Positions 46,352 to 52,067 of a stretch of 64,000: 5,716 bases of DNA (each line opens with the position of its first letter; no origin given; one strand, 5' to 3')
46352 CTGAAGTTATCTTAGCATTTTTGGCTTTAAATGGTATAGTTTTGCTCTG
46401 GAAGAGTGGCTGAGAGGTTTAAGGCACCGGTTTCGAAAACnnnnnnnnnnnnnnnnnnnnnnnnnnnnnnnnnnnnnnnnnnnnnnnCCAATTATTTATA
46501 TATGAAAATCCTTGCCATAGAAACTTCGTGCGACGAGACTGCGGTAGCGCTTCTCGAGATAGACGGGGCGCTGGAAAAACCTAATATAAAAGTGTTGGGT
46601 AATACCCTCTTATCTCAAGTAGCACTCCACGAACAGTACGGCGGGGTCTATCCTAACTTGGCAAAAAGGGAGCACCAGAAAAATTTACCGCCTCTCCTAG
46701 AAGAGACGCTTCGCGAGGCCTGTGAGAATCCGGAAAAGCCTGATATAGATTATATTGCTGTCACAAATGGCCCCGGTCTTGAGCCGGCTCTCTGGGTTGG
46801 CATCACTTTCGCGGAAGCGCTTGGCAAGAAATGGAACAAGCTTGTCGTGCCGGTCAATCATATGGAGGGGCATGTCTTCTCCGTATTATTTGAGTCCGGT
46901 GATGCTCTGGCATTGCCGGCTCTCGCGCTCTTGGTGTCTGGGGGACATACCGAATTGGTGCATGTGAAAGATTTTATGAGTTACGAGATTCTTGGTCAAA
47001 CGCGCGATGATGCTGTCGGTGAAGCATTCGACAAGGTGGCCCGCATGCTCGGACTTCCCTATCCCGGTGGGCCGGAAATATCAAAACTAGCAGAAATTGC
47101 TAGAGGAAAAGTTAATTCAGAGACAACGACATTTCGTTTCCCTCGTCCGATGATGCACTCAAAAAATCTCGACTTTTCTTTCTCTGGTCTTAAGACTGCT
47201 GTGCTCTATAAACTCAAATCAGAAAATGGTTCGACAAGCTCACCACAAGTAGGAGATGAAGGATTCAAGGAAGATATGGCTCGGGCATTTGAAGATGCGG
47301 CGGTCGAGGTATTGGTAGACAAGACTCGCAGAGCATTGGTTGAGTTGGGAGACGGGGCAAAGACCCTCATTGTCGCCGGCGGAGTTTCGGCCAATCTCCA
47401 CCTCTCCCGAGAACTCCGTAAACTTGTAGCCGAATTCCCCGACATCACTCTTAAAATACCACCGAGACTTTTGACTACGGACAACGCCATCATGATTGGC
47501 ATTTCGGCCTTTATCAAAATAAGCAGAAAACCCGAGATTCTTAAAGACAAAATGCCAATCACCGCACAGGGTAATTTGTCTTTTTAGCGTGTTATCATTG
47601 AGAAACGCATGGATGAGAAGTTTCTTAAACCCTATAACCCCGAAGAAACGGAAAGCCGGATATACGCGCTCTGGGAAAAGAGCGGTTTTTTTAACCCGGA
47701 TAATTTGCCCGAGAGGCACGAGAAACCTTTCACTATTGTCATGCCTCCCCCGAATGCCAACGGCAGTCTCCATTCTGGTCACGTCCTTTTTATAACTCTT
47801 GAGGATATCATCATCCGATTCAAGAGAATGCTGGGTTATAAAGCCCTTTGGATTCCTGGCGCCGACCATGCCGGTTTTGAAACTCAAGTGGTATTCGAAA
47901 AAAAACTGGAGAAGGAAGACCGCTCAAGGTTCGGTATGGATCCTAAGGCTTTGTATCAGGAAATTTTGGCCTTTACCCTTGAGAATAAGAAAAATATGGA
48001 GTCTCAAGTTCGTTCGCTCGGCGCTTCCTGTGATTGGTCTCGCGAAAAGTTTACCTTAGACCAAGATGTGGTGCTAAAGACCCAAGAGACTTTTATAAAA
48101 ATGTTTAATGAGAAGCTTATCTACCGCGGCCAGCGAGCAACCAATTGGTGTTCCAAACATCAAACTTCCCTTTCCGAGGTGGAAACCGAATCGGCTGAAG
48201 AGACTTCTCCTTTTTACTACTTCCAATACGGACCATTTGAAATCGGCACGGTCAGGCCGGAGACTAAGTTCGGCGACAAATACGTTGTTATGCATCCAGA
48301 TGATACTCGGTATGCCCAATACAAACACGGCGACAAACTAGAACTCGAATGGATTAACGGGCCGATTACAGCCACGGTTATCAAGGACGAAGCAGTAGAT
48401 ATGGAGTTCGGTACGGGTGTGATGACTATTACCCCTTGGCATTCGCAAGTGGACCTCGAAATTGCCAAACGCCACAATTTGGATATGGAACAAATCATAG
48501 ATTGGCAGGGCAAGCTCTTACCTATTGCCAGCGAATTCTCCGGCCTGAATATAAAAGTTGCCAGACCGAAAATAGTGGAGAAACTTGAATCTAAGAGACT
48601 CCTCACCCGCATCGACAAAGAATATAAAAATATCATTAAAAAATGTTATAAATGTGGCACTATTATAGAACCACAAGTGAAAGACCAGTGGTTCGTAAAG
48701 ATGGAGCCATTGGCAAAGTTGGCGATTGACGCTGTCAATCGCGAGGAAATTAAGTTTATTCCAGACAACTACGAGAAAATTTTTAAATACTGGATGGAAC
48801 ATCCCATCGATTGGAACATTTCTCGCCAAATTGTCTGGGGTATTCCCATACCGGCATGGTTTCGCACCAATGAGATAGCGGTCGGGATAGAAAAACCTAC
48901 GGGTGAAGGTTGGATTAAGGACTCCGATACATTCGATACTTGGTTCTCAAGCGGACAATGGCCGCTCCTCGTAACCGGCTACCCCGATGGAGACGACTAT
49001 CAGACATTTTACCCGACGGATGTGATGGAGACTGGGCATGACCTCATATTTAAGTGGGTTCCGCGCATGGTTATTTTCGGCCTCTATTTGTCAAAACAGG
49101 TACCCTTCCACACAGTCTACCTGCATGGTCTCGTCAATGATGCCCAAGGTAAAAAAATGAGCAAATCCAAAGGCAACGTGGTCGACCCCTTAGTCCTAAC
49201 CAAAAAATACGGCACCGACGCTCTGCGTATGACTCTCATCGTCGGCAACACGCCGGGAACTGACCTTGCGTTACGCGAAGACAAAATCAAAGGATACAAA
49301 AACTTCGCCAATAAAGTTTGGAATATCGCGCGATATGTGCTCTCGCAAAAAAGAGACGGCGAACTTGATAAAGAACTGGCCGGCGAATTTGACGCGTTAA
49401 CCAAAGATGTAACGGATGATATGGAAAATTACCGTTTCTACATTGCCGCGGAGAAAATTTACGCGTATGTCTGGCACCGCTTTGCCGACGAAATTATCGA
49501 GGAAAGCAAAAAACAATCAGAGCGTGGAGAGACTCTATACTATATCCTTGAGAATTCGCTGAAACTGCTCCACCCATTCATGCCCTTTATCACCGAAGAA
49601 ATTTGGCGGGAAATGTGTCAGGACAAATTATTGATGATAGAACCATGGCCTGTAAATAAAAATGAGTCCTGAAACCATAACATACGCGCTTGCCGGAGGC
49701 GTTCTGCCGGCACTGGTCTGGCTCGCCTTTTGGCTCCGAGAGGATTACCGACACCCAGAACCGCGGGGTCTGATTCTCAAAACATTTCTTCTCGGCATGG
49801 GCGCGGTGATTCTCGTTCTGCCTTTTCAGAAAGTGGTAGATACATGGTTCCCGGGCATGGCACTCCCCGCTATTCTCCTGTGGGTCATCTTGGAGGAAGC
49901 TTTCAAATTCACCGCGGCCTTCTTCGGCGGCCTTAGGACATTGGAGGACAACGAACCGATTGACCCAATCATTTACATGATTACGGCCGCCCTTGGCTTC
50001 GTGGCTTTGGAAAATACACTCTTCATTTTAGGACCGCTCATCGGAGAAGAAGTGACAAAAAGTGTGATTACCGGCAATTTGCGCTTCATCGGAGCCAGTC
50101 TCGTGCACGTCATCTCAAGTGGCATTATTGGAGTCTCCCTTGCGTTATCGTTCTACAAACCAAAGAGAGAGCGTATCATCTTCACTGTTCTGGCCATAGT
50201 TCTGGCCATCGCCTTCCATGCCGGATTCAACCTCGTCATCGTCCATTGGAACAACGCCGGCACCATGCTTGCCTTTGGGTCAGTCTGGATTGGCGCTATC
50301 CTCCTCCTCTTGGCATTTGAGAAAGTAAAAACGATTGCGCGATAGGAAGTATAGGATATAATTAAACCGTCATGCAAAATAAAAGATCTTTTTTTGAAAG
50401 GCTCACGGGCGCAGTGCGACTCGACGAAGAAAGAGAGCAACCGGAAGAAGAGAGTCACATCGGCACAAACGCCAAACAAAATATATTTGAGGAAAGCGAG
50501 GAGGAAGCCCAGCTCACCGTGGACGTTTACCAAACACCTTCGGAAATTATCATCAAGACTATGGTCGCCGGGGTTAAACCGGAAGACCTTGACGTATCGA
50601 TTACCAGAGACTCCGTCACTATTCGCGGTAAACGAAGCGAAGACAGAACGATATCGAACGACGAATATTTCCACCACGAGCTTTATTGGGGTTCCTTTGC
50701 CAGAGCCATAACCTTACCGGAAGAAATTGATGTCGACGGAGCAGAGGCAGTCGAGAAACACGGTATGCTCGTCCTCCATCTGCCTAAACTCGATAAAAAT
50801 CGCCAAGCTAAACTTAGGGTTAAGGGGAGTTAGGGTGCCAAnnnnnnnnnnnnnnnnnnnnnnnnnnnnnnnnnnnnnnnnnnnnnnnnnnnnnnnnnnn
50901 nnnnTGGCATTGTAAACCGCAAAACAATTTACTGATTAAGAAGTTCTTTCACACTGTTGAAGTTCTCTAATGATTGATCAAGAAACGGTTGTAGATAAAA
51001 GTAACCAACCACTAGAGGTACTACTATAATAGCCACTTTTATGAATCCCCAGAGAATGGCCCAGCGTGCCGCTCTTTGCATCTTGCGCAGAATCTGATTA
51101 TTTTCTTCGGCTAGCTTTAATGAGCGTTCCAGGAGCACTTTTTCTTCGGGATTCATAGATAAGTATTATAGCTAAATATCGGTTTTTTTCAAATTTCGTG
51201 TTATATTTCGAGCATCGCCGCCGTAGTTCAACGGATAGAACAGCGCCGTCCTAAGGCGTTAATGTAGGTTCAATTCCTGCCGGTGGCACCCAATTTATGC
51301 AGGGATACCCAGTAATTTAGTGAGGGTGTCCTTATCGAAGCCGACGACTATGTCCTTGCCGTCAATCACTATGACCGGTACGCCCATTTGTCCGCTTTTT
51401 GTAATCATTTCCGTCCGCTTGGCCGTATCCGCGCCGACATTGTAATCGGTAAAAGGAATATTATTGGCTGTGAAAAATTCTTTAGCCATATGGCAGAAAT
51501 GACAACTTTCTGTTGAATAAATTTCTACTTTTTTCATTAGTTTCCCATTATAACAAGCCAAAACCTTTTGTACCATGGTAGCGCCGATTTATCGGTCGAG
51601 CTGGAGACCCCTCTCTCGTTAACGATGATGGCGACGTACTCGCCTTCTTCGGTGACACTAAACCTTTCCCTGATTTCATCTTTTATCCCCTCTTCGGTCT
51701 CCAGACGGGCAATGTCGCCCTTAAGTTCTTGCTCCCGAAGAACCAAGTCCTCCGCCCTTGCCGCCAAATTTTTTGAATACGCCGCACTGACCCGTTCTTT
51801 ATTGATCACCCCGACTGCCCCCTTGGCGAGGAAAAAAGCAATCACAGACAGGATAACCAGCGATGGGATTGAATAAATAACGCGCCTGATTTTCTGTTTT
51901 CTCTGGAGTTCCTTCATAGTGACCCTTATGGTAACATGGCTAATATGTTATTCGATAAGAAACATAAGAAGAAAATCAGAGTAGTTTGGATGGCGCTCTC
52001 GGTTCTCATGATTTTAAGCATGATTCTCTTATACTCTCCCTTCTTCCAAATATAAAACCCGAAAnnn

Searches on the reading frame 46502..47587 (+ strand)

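Call 30: search_protein_families(library=pfam, proteins=[window:46502-47587:+], max_evalue=0.001)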
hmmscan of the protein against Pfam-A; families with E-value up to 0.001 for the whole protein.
window:46502-47587:+ (361 aa): 1 family
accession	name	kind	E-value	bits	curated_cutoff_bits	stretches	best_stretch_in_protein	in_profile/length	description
PF00814.31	TsaD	-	1.7e-82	277.5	24.8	1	30-333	1-263/264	tRNA N6-adenosine threonylcarbamoyltransferase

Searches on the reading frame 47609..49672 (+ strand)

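Call 30: search_protein_families(library=pfam, proteins=[window:47609-49672:+], max_evalue=0.001)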
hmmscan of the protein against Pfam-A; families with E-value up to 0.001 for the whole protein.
window:47609-49672:+ (687 aa): 4 families
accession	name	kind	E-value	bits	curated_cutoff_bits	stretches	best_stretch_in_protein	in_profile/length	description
PF00133.28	tRNA-synt_1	-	1.8e-117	393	22.7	2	18-425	2-254/414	tRNA synthetases class I (I, L, M and V)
PF08264.19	Anticodon_1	-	1.5e-27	96.7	25.1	1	587-684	1-107/148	Anticodon-binding domain of tRNA ligase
PF09334.17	tRNA-synt_1g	-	2.6e-21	76.3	20.1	3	45-190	5-132/391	tRNA synthetases class I (M)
PF13603.12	tRNA-synt_1_2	-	0.00068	19.6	25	0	262-301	105-144/185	Leucyl-tRNA synthetase, editing domain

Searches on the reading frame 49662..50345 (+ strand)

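Call 30: search_protein_families(library=pfam, proteins=[window:49662-50345:+], max_evalue=0.001)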
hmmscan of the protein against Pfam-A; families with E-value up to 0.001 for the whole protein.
window:49662-50345:+ (227 aa): 1 family
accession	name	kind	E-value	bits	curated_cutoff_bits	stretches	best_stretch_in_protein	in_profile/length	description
PF13367.11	PrsW-protease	-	1.9e-21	77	23.5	1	33-209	1-188/196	PrsW family intramembrane metalloprotease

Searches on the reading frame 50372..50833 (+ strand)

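Call 30: search_protein_families(library=pfam, proteins=[window:50372-50833:+], max_evalue=0.001)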
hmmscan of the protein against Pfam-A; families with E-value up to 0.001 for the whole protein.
window:50372-50833:+ (153 aa): 2 families
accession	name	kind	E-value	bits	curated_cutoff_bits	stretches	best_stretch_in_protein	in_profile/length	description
PF00011.27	HSP20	-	1.7e-15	57.4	20.8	1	53-146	3-94/102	Hsp20/alpha crystallin family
PF04969.22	CS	-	4.9e-05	24.7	21.3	1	50-138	3-77/78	CS domain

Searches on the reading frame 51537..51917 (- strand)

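Call 30: search_protein_families(library=pfam, proteins=[window:51537-51917:-], max_evalue=0.001)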
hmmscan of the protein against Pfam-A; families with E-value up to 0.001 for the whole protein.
window:51537-51917:- (126 aa): 1 family
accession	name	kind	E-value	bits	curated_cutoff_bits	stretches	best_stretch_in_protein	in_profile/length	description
PF04977.20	DivIC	-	6.5e-05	23.1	28.9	1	23-100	2-79/80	Septum formation initiator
